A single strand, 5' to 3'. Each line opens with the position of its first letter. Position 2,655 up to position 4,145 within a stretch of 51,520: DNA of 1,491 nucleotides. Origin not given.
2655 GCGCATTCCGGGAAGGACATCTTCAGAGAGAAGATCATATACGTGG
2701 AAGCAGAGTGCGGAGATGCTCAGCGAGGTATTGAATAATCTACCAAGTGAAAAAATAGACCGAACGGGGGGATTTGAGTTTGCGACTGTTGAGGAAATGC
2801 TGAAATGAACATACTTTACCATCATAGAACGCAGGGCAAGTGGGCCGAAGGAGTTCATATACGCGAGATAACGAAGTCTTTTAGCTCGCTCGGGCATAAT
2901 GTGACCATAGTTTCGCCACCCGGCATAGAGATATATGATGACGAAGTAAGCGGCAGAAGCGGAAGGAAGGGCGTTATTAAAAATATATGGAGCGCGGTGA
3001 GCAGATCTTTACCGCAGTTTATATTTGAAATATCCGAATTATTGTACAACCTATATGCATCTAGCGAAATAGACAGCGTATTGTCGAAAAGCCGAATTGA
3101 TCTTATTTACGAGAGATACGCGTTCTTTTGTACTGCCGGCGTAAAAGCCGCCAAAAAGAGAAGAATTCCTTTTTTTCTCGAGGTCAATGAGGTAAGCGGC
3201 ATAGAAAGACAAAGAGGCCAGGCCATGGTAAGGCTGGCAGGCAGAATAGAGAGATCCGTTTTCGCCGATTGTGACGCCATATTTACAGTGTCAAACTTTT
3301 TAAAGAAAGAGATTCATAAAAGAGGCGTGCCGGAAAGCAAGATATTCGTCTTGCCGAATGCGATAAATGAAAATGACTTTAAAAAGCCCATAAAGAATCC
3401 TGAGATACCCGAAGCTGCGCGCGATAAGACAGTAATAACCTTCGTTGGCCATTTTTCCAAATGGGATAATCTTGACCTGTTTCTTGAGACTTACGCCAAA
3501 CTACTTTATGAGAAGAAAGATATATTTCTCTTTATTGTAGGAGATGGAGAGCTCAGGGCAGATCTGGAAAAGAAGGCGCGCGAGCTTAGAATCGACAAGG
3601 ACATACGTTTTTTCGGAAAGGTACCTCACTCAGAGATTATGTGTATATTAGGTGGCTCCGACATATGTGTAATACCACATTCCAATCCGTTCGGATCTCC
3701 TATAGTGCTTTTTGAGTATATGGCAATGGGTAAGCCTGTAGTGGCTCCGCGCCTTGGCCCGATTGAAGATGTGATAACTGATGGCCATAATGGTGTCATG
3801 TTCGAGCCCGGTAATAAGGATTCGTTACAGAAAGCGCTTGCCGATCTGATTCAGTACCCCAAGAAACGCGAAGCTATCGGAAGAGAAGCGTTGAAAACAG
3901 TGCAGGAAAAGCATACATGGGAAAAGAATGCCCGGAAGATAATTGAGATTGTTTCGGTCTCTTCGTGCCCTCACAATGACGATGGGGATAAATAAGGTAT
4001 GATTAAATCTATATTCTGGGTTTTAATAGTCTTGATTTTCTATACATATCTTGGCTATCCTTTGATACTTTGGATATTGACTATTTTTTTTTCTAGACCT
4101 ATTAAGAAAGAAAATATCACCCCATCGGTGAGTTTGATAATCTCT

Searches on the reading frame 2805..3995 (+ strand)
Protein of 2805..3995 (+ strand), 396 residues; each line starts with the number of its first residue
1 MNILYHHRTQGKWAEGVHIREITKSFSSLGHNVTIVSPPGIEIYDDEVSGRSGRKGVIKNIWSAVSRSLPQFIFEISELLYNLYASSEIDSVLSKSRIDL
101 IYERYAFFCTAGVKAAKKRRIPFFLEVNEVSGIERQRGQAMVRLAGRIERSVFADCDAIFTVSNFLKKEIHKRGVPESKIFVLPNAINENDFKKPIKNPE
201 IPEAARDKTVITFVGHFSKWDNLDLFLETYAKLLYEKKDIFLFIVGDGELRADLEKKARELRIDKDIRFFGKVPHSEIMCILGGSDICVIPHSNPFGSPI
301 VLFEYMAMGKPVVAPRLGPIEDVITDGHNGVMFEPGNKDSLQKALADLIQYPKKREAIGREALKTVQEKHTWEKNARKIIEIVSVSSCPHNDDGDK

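Call 36: search_protein_families(library=pfam, proteins=[window:2805-3995:+], max_evalue=0.00001)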
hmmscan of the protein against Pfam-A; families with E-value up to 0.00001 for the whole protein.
window:2805-3995:+ (396 aa): 5 families
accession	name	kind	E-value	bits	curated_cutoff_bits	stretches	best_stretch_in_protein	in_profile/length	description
PF00534.26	Glycos_transf_1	-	2.7e-33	115.3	26.4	1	200-364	7-171/172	Glycosyl transferases group 1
PF13692.12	Glyco_trans_1_4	-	2.7e-28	99.4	27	1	209-350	2-141/142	Glycosyl transferases group 1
PF13439.12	Glyco_transf_4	-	1.2e-18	68.1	28.5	1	17-189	6-168/170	Glycosyltransferase Family 4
PF13524.12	Glyco_trans_1_2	-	3.8e-13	50.1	25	1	266-380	28-143/144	Glycosyl transferase-like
PF13579.12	Glyco_trans_4_4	-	5.7e-12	46.7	29.7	1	16-185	4-157/158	Glycosyl transferase 4-like domain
